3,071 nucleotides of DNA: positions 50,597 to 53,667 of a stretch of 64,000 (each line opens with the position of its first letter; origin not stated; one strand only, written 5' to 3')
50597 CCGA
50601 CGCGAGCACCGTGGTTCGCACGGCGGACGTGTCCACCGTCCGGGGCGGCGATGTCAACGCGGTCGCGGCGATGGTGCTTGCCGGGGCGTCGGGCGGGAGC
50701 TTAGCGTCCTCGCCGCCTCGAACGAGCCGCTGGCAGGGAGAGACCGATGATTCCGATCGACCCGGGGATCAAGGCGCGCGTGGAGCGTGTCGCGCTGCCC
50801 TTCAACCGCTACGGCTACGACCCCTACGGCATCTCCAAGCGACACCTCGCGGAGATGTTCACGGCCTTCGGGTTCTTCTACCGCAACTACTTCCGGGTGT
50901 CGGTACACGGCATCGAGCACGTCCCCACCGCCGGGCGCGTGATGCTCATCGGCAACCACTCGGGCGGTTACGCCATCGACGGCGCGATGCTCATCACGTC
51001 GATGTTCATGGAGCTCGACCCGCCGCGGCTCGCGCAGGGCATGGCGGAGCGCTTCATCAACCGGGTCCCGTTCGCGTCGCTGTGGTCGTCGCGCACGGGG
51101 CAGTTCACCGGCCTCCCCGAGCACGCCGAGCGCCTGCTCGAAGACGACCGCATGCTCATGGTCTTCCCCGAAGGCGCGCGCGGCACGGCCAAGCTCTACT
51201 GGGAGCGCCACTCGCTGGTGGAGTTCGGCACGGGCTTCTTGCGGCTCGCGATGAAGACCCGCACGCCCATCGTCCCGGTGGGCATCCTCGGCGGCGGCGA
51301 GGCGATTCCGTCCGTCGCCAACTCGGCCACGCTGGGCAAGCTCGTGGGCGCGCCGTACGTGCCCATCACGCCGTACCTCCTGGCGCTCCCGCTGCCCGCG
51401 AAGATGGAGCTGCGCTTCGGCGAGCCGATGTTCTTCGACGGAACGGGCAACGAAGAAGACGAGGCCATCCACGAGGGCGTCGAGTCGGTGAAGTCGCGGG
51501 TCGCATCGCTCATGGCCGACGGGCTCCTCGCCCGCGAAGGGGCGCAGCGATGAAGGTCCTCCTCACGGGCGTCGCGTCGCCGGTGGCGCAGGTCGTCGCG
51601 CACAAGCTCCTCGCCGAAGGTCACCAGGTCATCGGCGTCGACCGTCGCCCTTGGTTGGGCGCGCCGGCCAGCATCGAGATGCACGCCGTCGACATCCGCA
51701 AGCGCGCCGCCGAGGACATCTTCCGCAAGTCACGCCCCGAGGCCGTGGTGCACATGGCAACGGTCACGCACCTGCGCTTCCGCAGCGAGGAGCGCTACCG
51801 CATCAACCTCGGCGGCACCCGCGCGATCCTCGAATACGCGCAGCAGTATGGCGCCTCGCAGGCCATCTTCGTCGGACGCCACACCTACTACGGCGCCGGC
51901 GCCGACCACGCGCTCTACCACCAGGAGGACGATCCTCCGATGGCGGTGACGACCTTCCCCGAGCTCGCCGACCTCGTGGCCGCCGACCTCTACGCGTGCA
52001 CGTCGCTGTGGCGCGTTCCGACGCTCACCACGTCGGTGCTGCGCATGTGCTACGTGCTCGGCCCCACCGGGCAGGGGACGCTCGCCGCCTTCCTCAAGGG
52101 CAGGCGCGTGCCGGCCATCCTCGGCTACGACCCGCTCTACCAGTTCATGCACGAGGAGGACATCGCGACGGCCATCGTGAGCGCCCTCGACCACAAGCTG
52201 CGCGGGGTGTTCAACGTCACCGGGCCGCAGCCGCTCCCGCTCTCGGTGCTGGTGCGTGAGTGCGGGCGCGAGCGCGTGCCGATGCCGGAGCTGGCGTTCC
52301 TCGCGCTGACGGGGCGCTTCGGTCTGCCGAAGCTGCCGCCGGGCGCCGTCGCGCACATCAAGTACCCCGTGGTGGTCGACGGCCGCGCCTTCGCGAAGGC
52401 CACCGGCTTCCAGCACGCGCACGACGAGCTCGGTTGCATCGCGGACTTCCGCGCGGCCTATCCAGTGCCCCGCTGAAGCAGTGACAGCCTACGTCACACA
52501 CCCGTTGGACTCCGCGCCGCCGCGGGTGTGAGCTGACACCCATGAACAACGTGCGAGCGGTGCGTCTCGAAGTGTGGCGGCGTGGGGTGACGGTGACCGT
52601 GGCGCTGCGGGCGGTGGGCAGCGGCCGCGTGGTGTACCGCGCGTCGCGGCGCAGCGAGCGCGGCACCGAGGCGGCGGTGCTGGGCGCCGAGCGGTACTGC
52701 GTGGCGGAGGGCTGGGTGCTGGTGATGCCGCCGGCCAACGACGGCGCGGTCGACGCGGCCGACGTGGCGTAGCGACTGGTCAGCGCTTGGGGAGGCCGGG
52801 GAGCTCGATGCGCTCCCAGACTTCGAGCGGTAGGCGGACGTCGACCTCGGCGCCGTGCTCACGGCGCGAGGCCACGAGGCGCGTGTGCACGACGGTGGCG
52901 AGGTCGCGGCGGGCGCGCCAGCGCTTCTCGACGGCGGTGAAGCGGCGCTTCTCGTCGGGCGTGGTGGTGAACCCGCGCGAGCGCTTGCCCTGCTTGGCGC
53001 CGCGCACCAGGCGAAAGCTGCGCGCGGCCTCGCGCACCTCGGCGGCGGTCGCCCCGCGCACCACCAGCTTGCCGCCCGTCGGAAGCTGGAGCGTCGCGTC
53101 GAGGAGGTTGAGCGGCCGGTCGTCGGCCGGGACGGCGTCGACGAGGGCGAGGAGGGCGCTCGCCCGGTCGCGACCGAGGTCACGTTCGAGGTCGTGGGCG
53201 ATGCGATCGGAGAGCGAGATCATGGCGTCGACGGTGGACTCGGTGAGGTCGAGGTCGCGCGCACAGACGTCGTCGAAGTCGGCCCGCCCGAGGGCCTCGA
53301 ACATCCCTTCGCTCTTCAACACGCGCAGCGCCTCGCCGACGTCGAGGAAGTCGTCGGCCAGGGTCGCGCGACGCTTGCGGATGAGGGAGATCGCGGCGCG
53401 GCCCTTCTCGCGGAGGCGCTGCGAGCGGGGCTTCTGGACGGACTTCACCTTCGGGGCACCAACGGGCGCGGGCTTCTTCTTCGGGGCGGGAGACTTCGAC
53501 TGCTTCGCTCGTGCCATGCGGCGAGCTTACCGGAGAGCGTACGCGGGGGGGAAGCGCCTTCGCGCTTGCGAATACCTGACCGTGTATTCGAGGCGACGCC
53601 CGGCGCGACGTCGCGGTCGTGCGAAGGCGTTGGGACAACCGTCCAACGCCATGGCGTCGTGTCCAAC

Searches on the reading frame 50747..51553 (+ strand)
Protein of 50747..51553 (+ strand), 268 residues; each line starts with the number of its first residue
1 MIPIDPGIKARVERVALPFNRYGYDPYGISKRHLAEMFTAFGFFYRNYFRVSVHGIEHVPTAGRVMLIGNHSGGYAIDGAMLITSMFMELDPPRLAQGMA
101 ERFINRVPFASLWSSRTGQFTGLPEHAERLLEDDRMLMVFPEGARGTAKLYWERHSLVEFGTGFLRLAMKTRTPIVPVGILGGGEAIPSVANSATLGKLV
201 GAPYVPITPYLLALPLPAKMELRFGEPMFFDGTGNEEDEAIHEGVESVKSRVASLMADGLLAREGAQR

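Call 3: search_protein_families(library=pfam, proteins=[window:50747-51553:+], max_evalue=0.01)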
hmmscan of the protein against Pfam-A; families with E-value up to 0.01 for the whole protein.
window:50747-51553:+ (268 aa): 1 family
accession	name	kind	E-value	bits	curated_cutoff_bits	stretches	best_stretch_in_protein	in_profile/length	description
PF01553.26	Acyltransferase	-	1.3e-14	54.6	23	1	50-180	1-131/132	Acyltransferase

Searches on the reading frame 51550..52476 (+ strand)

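Call 44: search_protein_families(library=pfam, proteins=[window:51550-52476:+], max_evalue=0.001)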
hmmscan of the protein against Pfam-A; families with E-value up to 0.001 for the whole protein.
window:51550-52476:+ (308 aa): 3 families
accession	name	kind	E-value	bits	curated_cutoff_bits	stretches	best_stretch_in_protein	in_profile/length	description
PF01370.27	Epimerase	-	1.7e-20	73.9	20.9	1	3-223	1-239/240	NAD dependent epimerase/dehydratase family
PF04321.23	RmlD_sub_bind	-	7.9e-08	32.1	27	1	1-114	1-103/287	RmlD substrate binding domain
PF16363.11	GDP_Man_Dehyd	-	1.4e-05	25.1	27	1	4-116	1-135/332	GDP-mannose 4,6 dehydratase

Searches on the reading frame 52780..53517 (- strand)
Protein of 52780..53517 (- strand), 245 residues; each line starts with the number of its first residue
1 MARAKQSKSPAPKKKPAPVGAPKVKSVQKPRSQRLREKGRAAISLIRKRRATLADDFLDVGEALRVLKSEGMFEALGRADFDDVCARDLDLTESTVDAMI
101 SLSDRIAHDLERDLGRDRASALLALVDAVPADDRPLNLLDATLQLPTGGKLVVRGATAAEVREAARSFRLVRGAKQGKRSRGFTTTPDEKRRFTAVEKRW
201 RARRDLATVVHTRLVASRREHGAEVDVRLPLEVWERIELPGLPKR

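Call 3: search_protein_families(library=pfam, proteins=[window:52780-53517:-], max_evalue=0.01)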
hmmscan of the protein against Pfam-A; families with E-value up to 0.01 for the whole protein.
window:52780-53517:- (245 aa): 0 families

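Call 4: search_protein_families(library=ncbifam, proteins=[window:52780-53517:-], max_evalue=0.01)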
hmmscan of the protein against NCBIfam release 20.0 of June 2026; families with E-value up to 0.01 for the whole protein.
window:52780-53517:- (245 aa): 0 families

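Call 52: search_protein_families(library=padloc, proteins=[window:52780-53517:-], max_evalue=0.01)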
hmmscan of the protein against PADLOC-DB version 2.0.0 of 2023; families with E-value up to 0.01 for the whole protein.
window:52780-53517:- (245 aa): 0 families
